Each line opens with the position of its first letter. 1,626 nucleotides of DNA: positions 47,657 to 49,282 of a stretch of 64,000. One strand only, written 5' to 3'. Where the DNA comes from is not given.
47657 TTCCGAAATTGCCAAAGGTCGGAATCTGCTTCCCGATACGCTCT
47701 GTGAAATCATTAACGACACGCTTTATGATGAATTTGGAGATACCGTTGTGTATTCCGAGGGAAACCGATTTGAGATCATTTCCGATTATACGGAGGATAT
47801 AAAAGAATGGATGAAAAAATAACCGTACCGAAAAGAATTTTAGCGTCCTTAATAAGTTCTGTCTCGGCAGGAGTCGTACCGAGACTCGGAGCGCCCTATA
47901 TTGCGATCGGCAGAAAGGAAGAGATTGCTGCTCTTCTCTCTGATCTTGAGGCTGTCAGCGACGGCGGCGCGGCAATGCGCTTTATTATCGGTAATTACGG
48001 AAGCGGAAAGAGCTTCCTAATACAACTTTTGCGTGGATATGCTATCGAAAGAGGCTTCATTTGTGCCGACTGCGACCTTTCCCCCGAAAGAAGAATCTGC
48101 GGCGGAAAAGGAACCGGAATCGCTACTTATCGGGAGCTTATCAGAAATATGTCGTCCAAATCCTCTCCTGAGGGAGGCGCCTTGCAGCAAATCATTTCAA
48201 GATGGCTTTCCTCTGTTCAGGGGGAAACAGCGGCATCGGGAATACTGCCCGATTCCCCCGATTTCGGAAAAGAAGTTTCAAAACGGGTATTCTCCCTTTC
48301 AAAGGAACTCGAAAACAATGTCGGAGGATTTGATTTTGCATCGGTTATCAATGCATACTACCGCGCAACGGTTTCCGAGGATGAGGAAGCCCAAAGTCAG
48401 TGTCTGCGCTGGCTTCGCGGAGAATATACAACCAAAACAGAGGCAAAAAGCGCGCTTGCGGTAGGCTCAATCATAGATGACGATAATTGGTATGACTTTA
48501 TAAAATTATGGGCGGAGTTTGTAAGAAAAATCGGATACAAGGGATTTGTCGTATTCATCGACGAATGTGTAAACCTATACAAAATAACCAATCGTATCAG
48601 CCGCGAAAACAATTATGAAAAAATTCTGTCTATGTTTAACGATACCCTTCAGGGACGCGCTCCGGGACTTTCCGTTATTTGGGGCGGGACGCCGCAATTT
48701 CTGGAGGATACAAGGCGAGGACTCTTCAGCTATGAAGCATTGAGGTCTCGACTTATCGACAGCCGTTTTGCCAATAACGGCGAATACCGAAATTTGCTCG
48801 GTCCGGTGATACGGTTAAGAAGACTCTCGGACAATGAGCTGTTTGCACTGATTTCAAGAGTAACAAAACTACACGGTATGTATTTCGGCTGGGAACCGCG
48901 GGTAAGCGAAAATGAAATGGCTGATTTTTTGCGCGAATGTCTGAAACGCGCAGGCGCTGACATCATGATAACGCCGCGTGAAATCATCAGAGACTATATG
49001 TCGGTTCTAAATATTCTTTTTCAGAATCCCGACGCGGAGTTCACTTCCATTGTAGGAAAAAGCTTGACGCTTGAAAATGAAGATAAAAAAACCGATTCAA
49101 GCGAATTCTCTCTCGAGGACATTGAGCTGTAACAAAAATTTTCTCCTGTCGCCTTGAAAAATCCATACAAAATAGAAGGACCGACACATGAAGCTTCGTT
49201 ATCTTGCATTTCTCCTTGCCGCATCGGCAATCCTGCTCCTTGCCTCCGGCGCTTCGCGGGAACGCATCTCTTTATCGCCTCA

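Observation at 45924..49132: TerB-N/TerB-C protein plus DUF2791/BrxD-like ATPase: a two-gene candidate defence or stress module lacking its usual helicase partner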

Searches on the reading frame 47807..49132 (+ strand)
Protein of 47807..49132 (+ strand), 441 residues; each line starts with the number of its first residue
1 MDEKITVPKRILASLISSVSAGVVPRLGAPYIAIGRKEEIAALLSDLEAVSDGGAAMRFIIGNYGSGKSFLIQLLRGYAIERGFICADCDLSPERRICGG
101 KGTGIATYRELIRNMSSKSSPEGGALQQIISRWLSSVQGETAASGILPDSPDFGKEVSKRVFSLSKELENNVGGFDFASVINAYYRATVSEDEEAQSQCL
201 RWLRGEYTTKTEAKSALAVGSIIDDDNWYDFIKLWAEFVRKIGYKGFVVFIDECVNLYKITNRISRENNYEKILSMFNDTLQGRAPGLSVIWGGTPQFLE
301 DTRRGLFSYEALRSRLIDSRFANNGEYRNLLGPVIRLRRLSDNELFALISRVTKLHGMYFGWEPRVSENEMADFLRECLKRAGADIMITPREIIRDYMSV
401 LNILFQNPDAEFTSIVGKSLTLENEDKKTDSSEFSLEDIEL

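Call 3: search_protein_families(library=pfam, proteins=[window:47807-49132:+], max_evalue=0.01)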
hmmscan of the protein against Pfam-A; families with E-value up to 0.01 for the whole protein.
window:47807-49132:+ (441 aa): 2 families
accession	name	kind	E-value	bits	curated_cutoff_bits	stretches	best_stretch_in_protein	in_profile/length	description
PF10923.14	BrxC_BrxD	-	4.9e-158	526.8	22.2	1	7-417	1-411/414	BREX system ATP-binding protein BrxC/D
PF13191.12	AAA_16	-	4.1e-09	37.6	32.6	1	34-145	3-104/167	AAA ATPase domain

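Call 4: search_protein_families(library=padloc, proteins=[window:47807-49132:+], max_evalue=0.01)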
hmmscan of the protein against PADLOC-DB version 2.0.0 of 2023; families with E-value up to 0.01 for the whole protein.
window:47807-49132:+ (441 aa): 2 families
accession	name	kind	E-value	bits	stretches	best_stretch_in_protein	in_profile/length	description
PDLC03959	SngB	-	9.3e-170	563.4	1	5-430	4-429/439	-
PDLC02494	BrxD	-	6.7e-49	165.2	1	10-410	7-404/440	BrxD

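Call 5: search_protein_families(library=ncbifam, proteins=[window:47807-49132:+], max_evalue=0.01)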
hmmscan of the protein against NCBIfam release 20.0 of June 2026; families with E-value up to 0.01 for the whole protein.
window:47807-49132:+ (441 aa): 1 family
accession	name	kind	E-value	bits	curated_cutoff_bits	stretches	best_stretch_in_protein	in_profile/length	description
NF033438.1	BREX_BrxD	equivalog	4e-49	167.8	350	1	14-409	7-399/423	BREX system ATP-binding protein BrxD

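Call 11: find_related_loci(query=window:47807-49132:+, collection=genome_contigs, flank=10000)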
Query window:47807-49132:+ (441 aa) in genome_contigs; peptide patterns used: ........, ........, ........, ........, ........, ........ (x = any residue, [..] = any of these).
232 stretches matched a pattern; 179 encode a relative of the query (tblastn E <= 1e-3); the best 80 are kept; 80 distinct loci.
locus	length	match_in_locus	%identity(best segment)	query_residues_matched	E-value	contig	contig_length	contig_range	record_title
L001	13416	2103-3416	79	1-441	0e+0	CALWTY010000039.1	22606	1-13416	MAG: uncultured Clostridia bacterium isolate BRZ_CP__bin94 genome assembly, contig: BRZ_CP__NODE_3110_length_22606_cov_5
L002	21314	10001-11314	78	1-440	0e+0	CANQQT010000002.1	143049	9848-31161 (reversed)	MAG: uncultured Clostridia bacterium isolate Lapin-008__bin73 genome assembly, contig: Lapin-008__NODE_93_length_143049_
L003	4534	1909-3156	81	1-416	0e+0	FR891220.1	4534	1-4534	Firmicutes bacterium CAG:272, WGS project CBFW01000000 data, scaffold: scf406, whole genome shotgun sequence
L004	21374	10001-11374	67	1-441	0e+0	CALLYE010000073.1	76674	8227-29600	MAG TPA_asm: uncultured Clostridia bacterium isolate SRR1561999_bin.171_CONCOCT_v1.1_MAG genome assembly, contig: ERZ724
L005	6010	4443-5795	65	7-441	0e+0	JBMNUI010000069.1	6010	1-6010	MAG: Eubacteriales bacterium isolate SBF912SR1HQ0008 scaffold_5777_c1, whole genome shotgun sequence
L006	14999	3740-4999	69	7-425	0e+0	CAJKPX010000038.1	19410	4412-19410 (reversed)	MAG TPA_asm: uncultured Clostridiales bacterium isolate ERR321560-bin.25 genome assembly, contig: NODE_2089_length_19410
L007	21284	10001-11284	68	6-432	0e+0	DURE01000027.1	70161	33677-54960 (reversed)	MAG TPA_asm: Clostridiales bacterium isolate AS08sgBPME_67 107952_AS08, whole genome shotgun sequence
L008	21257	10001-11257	69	7-424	0e+0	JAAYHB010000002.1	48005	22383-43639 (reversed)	MAG: Clostridiales bacterium isolate AS09scLD_304 11016_AS09, whole genome shotgun sequence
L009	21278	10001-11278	68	1-425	0e+0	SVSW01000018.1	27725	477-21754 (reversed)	MAG: Oscillospiraceae bacterium isolate SIG679 NODE_34551_length_27725_cov_1.754837, whole genome shotgun sequence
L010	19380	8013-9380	65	3-441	0e+0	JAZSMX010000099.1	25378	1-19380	MAG: Eubacteriales bacterium isolate T1900044552_TS20190018.MAGScoT_cleanbin_000035 SGB_255_k141_118271, whole genome sh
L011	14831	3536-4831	67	7-431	0e+0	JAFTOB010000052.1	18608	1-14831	MAG: Clostridia bacterium isolate RGIG3994 Roe_deer_Cecum-4__c141498, whole genome shotgun sequence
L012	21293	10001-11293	67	2-428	0e+0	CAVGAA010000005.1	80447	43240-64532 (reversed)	bacterium isolate H07627-L1_cleanbin_000008 genome assembly, contig: Spades_H07627-L1_contig_126, whole genome shotgun s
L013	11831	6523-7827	67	7-440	0e+0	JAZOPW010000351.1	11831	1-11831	MAG: Eubacteriales bacterium isolate T1900045570_YK20190264.MAGScoT_cleanbin_000060 SGB_7975_k141_1961357, whole genome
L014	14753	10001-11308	68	6-433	0e+0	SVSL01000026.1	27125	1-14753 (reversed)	MAG: Oscillospiraceae bacterium isolate SIG668 NODE_35453_length_27125_cov_1.784688, whole genome shotgun sequence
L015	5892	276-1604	65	7-441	0e+0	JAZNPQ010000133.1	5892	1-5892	MAG: Eubacteriales bacterium isolate T1900044833_TS20190299.MAGScoT_cleanbin_000036 SGB_2904_k141_107956, whole genome s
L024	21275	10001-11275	67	4-424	0e+0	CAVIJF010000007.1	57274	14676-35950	bacterium isolate H07616-L1_cleanbin_000023 genome assembly, contig: Spades_H07616-L1_contig_262, whole genome shotgun s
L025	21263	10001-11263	68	1-416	0e+0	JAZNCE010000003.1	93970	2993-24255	MAG: Eubacteriales bacterium isolate T1900044737_TS20190203.MAGScoT_cleanbin_000006 SGB_2028_k141_1967033, whole genome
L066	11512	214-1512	65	4-432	0e+0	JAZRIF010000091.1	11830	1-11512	MAG: Eubacteriales bacterium isolate T1900045476_YK20190170.MAGScoT_cleanbin_000058 SGB_7273_k141_4065327, whole genome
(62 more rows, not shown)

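Call 15: search_protein_families(library=padloc, proteins=[L025:11381-13618:+, L004:11374-12222:+, L024:11406-12734:+, L066:2178-2828:+], max_evalue=0.001)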
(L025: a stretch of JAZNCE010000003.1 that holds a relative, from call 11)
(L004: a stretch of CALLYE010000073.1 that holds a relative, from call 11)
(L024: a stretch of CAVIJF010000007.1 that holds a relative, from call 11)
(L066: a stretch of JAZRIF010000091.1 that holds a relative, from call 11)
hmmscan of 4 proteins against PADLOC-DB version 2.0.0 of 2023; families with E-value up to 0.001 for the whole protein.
L025:11381-13618:+ (745 aa): 54 families (the best 25 are shown)
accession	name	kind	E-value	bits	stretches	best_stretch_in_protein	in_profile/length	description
PDLC03960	SngC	-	9.9e-243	806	1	6-733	4-712/720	-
PDLC02503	BrxHI|BrxHII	-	2.3e-126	420.8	1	19-655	17-614/698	BrxHI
PDLC02501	BrxHI|BrxHII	-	2.2e-80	269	2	7-218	3-216/925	BrxHI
PDLC02897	DpdJ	-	1.4e-28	97.3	1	31-376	104-451/1570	DpdJ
PDLC00037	DruE3|DruE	-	2.8e-25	86.3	2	322-392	1047-1116/2055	SNF2 family N-terminal domain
PDLC00036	DruE3|DruE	-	8.1e-24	80.8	2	31-207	97-299/2023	SNF2 family N-terminal domain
PDLC00035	DruE3|DruE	-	1.4e-20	70.7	2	335-392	1063-1119/1460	SNF2 family N-terminal domain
PDLC02896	DpdJ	-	5.1e-17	58.9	2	126-204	338-419/1487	DpdJ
PDLC00192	HamB1|HamB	-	1.8e-16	57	1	29-211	271-448/1104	DEAD-box helicase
PDLC03928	PsyrT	-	3.5e-16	56.6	2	311-390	271-349/689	-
PDLC01761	Cas3b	-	3.4e-14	50.5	2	26-123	219-305/705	-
PDLC02864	DpdF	-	4.5e-14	50.2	1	278-390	237-342/610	DpdF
PDLC00015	DruE2|DruE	-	6.1e-14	48.7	1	297-380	1148-1218/1887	SNF2 family N-terminal domain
PDLC00014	DruE2|DruE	-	1.6e-13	47.1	1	294-379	1172-1246/1928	SNF2 family N-terminal domain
PDLC00194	HamB1|HamB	-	3.4e-13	46.4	1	10-207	211-403/995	DEAD-box helicase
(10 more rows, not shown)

L004:11374-12222:+ (282 aa): 0 families

L024:11406-12734:+ (442 aa): 0 families

L066:2178-2828:+ (216 aa): 0 families

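Call 16: search_protein_families(library=pfam, proteins=[L025:11381-13618:+, L004:11374-12222:+, L024:11406-12734:+, L066:2178-2828:+], max_evalue=0.001)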
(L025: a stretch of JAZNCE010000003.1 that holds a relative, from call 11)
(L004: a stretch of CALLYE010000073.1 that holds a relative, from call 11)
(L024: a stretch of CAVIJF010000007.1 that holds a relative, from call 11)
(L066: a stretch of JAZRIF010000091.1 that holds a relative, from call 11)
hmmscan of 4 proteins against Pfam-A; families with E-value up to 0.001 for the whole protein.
L025:11381-13618:+ (745 aa): 3 families
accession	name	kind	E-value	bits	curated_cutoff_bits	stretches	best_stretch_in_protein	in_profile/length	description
PF00270.35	DEAD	-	9.5e-28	97.5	26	1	28-198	1-161/167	DEAD/DEAH box helicase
PF00271.37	Helicase_C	-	1.5e-14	54.6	23.5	1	274-377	14-110/110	Helicase conserved C-terminal domain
PF04851.21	ResIII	-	1.1e-06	29.2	22.5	1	26-197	3-162/164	Type III restriction enzyme, res subunit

L004:11374-12222:+ (282 aa): 2 families
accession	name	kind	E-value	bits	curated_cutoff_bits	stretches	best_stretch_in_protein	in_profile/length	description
PF13306.12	LRR_5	-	7.4e-27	94.2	27.7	1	107-217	16-124/127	BspA type Leucine rich repeat region (6 copies)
PF13855.12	LRR_8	-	0.00062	19.9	27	0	108-151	8-52/61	Leucine rich repeat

L024:11406-12734:+ (442 aa): 1 family
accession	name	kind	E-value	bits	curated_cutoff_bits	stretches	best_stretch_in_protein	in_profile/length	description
PF01229.23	Glyco_hydro_39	-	1.3e-11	44.4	26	1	75-252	72-228/472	Glycosyl hydrolases family 39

L066:2178-2828:+ (216 aa): 1 family
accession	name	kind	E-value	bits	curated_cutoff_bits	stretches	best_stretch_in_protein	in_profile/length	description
PF09535.15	Gmx_para_CXXCG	-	0.00045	20.1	25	0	131-207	159-232/236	Protein of unknown function (Gmx_para_CXXCG)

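Call 27: find_related_loci(query=window:47807-49132:+, collection=metagenome_contigs, flank=10000)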
Query window:47807-49132:+ (441 aa) in metagenome_contigs; peptide patterns used: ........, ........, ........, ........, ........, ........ (x = any residue, [..] = any of these).
166 stretches matched a pattern; 47 encode a relative of the query (tblastn E <= 1e-3); 47 distinct loci.
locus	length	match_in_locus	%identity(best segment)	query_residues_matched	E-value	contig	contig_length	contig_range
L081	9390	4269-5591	100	1-441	0e+0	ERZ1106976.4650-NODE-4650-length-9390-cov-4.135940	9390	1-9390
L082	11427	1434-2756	100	1-441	0e+0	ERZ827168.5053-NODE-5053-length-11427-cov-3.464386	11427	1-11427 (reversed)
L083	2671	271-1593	100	1-441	0e+0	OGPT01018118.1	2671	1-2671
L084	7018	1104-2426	78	1-441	0e+0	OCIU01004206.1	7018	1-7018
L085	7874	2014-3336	78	1-441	0e+0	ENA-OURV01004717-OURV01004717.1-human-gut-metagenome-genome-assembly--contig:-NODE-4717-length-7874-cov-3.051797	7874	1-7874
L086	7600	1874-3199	78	1-441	0e+0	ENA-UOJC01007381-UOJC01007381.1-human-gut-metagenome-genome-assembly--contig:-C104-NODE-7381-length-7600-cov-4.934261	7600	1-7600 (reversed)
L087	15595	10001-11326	78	1-441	0e+0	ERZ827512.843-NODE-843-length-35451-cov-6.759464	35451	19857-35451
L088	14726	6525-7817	69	7-438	0e+0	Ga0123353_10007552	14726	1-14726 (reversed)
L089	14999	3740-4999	69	7-425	0e+0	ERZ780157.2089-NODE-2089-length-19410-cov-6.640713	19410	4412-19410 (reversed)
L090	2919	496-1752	69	7-424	0e+0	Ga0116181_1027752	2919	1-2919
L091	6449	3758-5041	68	6-432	0e+0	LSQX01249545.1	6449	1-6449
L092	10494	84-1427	64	2-441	0e+0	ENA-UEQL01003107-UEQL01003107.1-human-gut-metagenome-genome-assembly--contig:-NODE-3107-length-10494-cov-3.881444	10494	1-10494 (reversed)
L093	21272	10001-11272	67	4-423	0e+0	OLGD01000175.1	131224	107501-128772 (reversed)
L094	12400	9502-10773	67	4-423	0e+0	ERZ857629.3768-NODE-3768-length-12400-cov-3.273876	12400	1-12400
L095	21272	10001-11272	67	4-423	0e+0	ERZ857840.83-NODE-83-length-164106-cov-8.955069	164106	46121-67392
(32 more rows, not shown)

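Call 37: search_solved_structures(query=window:47807-49132:+, max_evalue=1)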
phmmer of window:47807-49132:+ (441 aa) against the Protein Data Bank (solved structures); distinct sequences matched with E-value up to 1: 0.

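Call 64: find_homologous_proteins(query=window:47807-49132:+, max_evalue=1e-10)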
Query window:47807-49132:+ (441 aa): 8000 proteins with E <= 1e-10 among 8000 candidates; the best 120 are listed.
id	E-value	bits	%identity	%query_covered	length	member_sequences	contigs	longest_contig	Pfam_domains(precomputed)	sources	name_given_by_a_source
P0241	2.6e-289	977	99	100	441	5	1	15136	PF10923.15,PF13191.13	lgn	-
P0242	6.7e-275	930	93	100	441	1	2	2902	PF10923.15,PF13191.13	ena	-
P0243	2.0e-265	898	89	100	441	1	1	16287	PF10923.15,PF13191.13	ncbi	-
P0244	1.2e-246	837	82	100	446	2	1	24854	PF10923.15,PF13191.13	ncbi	-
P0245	5.9e-244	828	81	100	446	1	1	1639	PF10923.15,PF13191.13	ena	-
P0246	1.1e-234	797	78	100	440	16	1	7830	PF10923.15,PF13191.13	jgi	-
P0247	4.2e-233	792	78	100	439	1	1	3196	PF10923.15,PF13191.13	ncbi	-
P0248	1.3e-232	790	78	100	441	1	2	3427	PF10923.15,PF13191.13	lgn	-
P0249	1.3e-232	790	78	100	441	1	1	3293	PF10923.15,PF13191.13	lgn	-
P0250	2.6e-232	789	78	100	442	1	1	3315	PF10923.15,PF13191.13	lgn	-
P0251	2.8e-232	789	78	100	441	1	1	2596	PF10923.15,PF13191.13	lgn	-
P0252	2.8e-232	789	78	100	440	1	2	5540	PF10923.15,PF13191.13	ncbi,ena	-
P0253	2.9e-232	789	78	100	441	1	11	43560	PF10923.15,PF13191.13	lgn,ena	-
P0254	3.2e-232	789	78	100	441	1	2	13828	PF10923.15,PF13191.13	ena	-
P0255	3.5e-232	789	78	100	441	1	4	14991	PF10923.15,PF13191.13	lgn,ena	-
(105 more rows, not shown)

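Call 70: predict_structure(alignment_id=A2)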
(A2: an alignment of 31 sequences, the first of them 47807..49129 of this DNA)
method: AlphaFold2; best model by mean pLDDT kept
length: 441 residues; sequences in the alignment: 31
mean_pLDDT: 68.8   pTM: 0.63
mean pLDDT of the five models: 68.8, 67.1, 66.8, 58.2, 56.1
residues with pLDDT >= 90: 8; 70-90: 256; 50-70: 96; < 50: 81
segments of 3 or more residues with pLDDT < 50: 1-28, 118-123, 304-306, 317-329, 383-386, 418-441
pLDDT, mean of each block of 10 residues (from residue 1): 32 32 37 58 82 82 65 75 79 60 62 63 63 85 87 85 82 79 88 89 85 87 84 87 85 64 71 76 82 65 50 51 46 54 74 80 85 81 52 76 84 64 30 35 32
secondary structure, 60 per line:
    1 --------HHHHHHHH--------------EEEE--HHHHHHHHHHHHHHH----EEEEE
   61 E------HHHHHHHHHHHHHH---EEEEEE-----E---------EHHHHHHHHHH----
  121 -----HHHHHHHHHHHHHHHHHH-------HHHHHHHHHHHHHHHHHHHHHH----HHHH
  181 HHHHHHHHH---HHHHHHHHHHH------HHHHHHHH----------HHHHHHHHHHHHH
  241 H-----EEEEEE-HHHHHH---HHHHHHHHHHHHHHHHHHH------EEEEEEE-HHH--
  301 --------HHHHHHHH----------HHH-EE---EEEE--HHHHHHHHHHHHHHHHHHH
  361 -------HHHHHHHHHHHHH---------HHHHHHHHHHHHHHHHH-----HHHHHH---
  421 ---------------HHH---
elements in order: H9-16 E31-34 H37-51 E56-61 H68-81 E85-90 H107-116 H126-143 H151-172 H177-189 H193-203 H210-217 H228-241 E247-252 H254-259 H263-281 E288-294 H309-316 E336-339 H342-360 H368-380 H390-406 H412-417

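Call 73: fold_search(model_id=the predicted structure, library=pdb)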
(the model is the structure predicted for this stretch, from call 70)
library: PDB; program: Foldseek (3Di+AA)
matches with E <= 10: 720; with E <= 0.001: 6
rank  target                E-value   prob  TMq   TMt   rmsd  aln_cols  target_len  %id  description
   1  5txv_C                6.4e-05  0.99  0.21  0.24  17.2       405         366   12  HslU P21 cell with 4 hexamers (released 2017-03-01)
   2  8hr8_C                2.2e-04  1.00  0.26  0.16  13.2       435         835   10  Structure of heptameric RdrA ring (released 2023-02-01)
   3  8hr8_G                3.3e-04  0.99  0.25  0.15  15.3       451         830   11  Structure of heptameric RdrA ring (released 2023-02-01)
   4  5txv_N                3.9e-04  0.97  0.21  0.25  15.4       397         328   12  HslU P21 cell with 4 hexamers (released 2017-03-01)
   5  9a4t_B                4.1e-04  0.99  0.29  0.28  17.3       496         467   12  Integrative model of CLPQ-CLPY by crosslinking MS and deep learning (released 2024-09-18)
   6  8hr8_F                6.0e-04  0.98  0.25  0.16  14.7       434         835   10  Structure of heptameric RdrA ring (released 2023-02-01)
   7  8hr8_A                1.1e-03  0.96  0.24  0.15  15.2       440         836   11  Structure of heptameric RdrA ring (released 2023-02-01)
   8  5txv_G                1.7e-03  0.91  0.21  0.25  14.7       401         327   11  HslU P21 cell with 4 hexamers (released 2017-03-01)
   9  8hra_E                2.4e-03  0.97  0.28  0.17  13.4       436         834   10  Structure of heptameric RdrA ring in RNA-loading state (released 2023-02-01)
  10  4fcv_A                2.7e-03  0.80  0.17  0.22  19.3       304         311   15  Crystal structure of the C-terminal domain of ClpB (released 2012-07-18)
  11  5txv_U                7.0e-03  0.85  0.22  0.27  14.4       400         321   13  HslU P21 cell with 4 hexamers (released 2017-03-01)
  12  9gjw_A                7.4e-03  0.98  0.25  0.27  11.6       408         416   10  OCCM maturation intermediate stalled with an Arginine Finger mutation in Mcm2 (released 2025-03-05)
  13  8hr8_E                1.0e-02  0.84  0.26  0.16  14.8       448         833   11  Structure of heptameric RdrA ring (released 2023-02-01)
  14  9p9v_E                1.1e-02  0.57  0.16  0.23  19.4       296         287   13  Human ClpX initial assembly (released 2025-11-19)
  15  4c2t_A                1.1e-02  0.28  0.13  0.10  21.0       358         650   12  Crystal structure of full length Deinococcus radiodurans UvrD in complex with DNA (released 2013-10-30)
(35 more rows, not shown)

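Call 82: search_protein_families(library=pfam, proteins=[L082:6588-7298:+, L081:51-1532:-, L082:5258-5836:-, L082:7740-8759:-, L082:2920-3798:-], max_evalue=0.001)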
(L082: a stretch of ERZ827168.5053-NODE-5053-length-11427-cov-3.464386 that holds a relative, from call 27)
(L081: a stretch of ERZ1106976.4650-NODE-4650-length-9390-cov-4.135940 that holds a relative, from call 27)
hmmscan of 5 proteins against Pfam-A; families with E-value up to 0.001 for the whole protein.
L082:6588-7298:+ (236 aa): 1 family
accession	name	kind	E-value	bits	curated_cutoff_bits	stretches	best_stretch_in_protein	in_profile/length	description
PF00665.32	rve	-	1.6e-11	44.8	32.6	1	83-171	8-102/102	Integrase core domain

L081:51-1532:- (493 aa): 2 families
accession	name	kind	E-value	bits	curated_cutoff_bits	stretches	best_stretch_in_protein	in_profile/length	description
PF13306.12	LRR_5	-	3.5e-39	134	27.7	3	157-264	7-115/127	BspA type Leucine rich repeat region (6 copies)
PF13855.12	LRR_8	-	2.2e-06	27.8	27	0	243-277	18-54/61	Leucine rich repeat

L082:5258-5836:- (192 aa): 2 families
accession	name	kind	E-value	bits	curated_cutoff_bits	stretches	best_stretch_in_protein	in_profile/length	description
PF01719.23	Rep_OBD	-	4.1e-35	121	24.6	1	10-124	4-120/121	Plasmid replication protein, origin binding domain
PF21861.2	RepB_C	-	1.9e-12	47.4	27.3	1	132-186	2-56/58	Replication protein RepB, C-terminal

L082:7740-8759:- (339 aa): 1 family
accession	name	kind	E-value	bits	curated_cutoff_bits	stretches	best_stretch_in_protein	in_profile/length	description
PF16162.10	KwaB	-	8.5e-37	127.4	26.3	1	136-322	4-186/186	Kiwa protein KwaB-like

L082:2920-3798:- (292 aa): 0 families
